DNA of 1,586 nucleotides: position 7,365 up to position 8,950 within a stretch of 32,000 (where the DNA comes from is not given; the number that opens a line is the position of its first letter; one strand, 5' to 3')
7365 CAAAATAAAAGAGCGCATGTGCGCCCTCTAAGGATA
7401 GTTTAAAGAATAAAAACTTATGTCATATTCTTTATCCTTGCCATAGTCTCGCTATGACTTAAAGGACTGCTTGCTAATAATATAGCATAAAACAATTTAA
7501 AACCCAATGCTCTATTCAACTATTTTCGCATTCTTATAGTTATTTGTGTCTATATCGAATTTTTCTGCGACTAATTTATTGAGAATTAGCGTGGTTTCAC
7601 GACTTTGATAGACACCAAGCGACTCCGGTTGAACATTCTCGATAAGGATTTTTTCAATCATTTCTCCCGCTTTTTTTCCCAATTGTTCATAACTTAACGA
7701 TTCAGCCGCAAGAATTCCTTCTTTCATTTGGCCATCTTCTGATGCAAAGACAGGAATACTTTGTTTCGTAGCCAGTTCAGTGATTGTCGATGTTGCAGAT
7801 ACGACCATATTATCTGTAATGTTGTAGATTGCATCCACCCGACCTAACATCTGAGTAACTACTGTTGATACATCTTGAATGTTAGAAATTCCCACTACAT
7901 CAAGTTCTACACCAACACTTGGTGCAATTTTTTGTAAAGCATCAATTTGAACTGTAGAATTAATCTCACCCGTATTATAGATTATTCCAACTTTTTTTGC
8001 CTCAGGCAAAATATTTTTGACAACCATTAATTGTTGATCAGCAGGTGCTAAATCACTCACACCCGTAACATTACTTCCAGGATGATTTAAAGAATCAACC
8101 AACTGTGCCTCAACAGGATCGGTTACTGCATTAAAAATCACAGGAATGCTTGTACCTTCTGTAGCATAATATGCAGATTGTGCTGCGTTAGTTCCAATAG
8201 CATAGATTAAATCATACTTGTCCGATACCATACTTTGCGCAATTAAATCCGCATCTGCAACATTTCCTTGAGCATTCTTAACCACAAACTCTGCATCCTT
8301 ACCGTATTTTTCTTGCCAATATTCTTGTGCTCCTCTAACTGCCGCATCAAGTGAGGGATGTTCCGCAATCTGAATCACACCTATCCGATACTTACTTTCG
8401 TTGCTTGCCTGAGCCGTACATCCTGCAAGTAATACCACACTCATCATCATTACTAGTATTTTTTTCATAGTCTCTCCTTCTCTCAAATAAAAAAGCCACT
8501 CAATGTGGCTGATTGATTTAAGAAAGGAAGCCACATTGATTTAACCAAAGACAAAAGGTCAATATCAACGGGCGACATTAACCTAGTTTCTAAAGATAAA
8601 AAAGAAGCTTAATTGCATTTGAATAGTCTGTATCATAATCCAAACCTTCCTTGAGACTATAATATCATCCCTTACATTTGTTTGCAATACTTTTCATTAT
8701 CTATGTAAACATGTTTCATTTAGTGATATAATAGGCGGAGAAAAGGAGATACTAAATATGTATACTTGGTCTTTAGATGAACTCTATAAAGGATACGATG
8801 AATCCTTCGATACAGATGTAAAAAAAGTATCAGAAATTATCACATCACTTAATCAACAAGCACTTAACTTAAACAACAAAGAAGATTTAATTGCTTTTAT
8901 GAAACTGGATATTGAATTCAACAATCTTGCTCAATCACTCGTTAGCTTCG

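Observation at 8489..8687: Leader 3: a pheL-like leader peptide (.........) with the cleanest four-step alternative-hairpin chain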

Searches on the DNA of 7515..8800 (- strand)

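Call 4: search_rna_families(source=window, start=8350, end=8800, threshold=evalue, max_evalue=10, show_alignments=3)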
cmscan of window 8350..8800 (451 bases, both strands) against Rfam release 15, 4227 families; matches with E-value up to 10: 8.
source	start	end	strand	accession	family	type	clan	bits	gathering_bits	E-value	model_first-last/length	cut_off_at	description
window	8548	8610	+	RF02677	NsiR4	Gene; sRNA;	-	20.2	40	0.036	1-65/65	no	Nitrogen stress-induced RNA 4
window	8468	8593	-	RF02325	TtnuHACA18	Gene; snRNA; snoRNA; HACA-box;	-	18.4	100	3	1-130/130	no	Tetrahymena snoRNA TtnuHACA18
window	8502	8537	-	RF01344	CRISPR-DR34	Gene; CRISPR;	-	17.3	35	1.5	1-36/36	no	CRISPR RNA direct repeat element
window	8361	8515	+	RF00082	SraG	Gene; sRNA;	-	14.6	50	5.5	1-177/177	no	SraG RNA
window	8489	8551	-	RF01394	isrK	Gene; sRNA;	-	14.1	50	1.3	1-77/77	no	isrK Hfq binding RNA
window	8498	8541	-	RF00651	mir-221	Gene; miRNA;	-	13.1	46.6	3.8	18-63/84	no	mir-221 microRNA precursor family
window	8542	8603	-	RF00746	mir-454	Gene; miRNA;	-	12.9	60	8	1-103/103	no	mir-454 microRNA precursor family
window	8429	8454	-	RF01140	sR20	Gene; snRNA; snoRNA; CD-box;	-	12.8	44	6.7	1-56/56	no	Small nucleolar RNA sR20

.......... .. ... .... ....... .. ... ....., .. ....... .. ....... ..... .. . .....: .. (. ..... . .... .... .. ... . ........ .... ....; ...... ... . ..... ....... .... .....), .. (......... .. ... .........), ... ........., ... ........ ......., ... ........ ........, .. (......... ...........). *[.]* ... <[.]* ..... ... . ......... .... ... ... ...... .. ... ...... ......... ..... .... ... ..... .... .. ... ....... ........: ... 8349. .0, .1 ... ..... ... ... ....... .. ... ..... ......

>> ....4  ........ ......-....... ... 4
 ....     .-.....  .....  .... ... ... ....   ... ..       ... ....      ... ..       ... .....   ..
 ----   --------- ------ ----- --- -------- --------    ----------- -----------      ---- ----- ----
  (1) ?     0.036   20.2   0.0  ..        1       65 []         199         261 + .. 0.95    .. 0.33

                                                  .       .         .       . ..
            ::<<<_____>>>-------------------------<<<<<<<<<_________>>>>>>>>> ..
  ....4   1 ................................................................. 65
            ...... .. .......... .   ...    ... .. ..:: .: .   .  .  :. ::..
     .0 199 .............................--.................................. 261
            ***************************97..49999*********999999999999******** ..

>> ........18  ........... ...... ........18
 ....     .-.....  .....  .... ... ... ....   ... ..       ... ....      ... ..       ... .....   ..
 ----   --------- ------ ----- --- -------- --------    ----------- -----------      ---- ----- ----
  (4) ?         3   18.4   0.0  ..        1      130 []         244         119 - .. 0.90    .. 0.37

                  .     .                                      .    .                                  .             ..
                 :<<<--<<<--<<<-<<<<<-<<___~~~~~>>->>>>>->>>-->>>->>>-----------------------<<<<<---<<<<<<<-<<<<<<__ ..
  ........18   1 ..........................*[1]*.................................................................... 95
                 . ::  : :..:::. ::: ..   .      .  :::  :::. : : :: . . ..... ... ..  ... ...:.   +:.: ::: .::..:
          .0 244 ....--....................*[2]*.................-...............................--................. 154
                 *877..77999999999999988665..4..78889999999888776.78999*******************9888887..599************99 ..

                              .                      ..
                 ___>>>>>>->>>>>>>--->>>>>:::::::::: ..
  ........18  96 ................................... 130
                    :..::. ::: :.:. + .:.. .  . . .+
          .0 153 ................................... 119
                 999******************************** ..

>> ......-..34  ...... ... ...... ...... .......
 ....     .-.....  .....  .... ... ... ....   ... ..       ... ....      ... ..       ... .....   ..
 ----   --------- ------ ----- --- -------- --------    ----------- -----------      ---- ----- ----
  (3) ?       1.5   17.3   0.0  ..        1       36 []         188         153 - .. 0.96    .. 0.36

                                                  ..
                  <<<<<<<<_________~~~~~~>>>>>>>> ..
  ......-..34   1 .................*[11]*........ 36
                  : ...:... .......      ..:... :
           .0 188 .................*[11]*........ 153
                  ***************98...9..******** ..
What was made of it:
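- On Rfam Phe_leader (RF01859) / Leu/phe leader (RF01743): cmscan of 8350-8800 at E<=10 lists neither family (call 4).
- Closest known: Lactococcus lactis Leu/phe leader. Different: It did not match the region in the Rfam scan (call 4).
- Tried and rejected: It gave only chance-level hits such as NsiR4 and a snoRNA (call 4).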

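Call 42: search_rna_families(sources=[L017, L021, L025, L027, L039, L064, L010, L011, L014, L078], threshold=gathering)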
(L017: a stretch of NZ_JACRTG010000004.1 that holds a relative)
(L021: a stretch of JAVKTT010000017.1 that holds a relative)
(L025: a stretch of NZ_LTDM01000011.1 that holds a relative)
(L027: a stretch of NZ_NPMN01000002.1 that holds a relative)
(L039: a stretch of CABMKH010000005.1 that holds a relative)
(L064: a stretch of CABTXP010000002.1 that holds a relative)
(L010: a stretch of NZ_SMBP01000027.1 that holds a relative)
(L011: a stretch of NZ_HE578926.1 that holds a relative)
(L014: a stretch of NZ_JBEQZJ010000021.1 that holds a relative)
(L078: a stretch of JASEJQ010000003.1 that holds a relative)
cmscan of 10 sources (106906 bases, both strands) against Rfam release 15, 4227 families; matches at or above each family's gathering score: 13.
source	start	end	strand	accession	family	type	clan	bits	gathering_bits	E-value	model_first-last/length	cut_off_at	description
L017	4631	4872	+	RF00230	T-box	Cis-reg; leader;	-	129.1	93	3.9e-28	1-219/219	no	T-box leader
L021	4624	4859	+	RF00230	T-box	Cis-reg; leader;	-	127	93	1.4e-27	1-219/219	no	T-box leader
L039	4620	4857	+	RF00230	T-box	Cis-reg; leader;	-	126.3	93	2.1e-27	1-219/219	no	T-box leader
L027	3131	3367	+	RF00230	T-box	Cis-reg; leader;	-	122.9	93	1.6e-26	1-219/219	no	T-box leader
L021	3196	3434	+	RF00230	T-box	Cis-reg; leader;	-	122.4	93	2.1e-26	1-219/219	no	T-box leader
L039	3164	3400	+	RF00230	T-box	Cis-reg; leader;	-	122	93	2.8e-26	1-219/219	no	T-box leader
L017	6011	6250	+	RF00230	T-box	Cis-reg; leader;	-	121.4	93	4e-26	1-219/219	no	T-box leader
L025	4568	4803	+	RF00230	T-box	Cis-reg; leader;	-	119.3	93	1.4e-25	1-219/219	no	T-box leader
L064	3379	3611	+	RF00230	T-box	Cis-reg; leader;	-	119.2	93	1.5e-25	1-219/219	no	T-box leader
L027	4637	4876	+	RF00230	T-box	Cis-reg; leader;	-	115.1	93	1.6e-24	1-219/219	no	T-box leader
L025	3102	3340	+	RF00230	T-box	Cis-reg; leader;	-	113.9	93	3.4e-24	1-219/219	no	T-box leader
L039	1240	1352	-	RF00059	TPP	Cis-reg; riboswitch;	-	55.3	54.3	6.8e-08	1-105/105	no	TPP riboswitch aptamer (THI element)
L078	6092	6249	+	RF01731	TwoAYGGAY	Cis-reg;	CL00106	49.7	43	7.2e-05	1-168/168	no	TwoAYGGAY RNA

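Call 56: search_rna_families(source=L025, start=3000, end=4900, threshold=gathering, show_alignments=2)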
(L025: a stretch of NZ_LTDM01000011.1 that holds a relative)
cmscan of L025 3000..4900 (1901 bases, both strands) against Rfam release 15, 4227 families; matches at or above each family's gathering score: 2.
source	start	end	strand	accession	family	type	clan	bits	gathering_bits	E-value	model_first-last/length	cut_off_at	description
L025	4568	4803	+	RF00230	T-box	Cis-reg; leader;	-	119.3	93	2.4e-27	1-219/219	no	T-box leader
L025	3102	3340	+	RF00230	T-box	Cis-reg; leader;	-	113.9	93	6e-26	1-219/219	no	T-box leader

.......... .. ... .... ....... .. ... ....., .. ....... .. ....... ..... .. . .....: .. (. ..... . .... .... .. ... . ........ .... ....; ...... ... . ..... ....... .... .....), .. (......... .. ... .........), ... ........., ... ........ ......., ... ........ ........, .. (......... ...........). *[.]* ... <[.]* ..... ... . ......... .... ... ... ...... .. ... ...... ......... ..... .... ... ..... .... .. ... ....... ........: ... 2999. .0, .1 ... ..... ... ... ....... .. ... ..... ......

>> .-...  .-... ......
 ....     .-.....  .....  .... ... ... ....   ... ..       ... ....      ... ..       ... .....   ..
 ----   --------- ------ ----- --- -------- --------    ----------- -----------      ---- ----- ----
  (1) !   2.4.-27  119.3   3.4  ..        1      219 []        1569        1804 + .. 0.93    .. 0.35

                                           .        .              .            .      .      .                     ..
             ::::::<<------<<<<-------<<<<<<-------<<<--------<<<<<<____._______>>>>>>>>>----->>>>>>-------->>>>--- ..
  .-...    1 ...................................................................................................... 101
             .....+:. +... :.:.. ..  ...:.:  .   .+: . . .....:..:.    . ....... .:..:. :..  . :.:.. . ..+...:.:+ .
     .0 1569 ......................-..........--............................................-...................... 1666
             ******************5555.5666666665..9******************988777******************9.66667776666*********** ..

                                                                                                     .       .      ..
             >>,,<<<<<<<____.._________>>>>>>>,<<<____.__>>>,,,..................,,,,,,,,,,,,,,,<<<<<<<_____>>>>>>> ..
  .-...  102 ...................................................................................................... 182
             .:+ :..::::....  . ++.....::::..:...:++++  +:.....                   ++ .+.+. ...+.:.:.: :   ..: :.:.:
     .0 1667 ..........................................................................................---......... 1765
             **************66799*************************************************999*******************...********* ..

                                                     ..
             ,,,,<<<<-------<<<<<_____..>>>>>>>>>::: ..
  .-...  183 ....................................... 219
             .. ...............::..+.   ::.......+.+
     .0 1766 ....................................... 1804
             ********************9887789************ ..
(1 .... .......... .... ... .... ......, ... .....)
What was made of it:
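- On T-box leader (RF00230): The homologous SBP genes of Tissierellia do have RF00230 hits of 114-129 bits (calls 42, 56).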
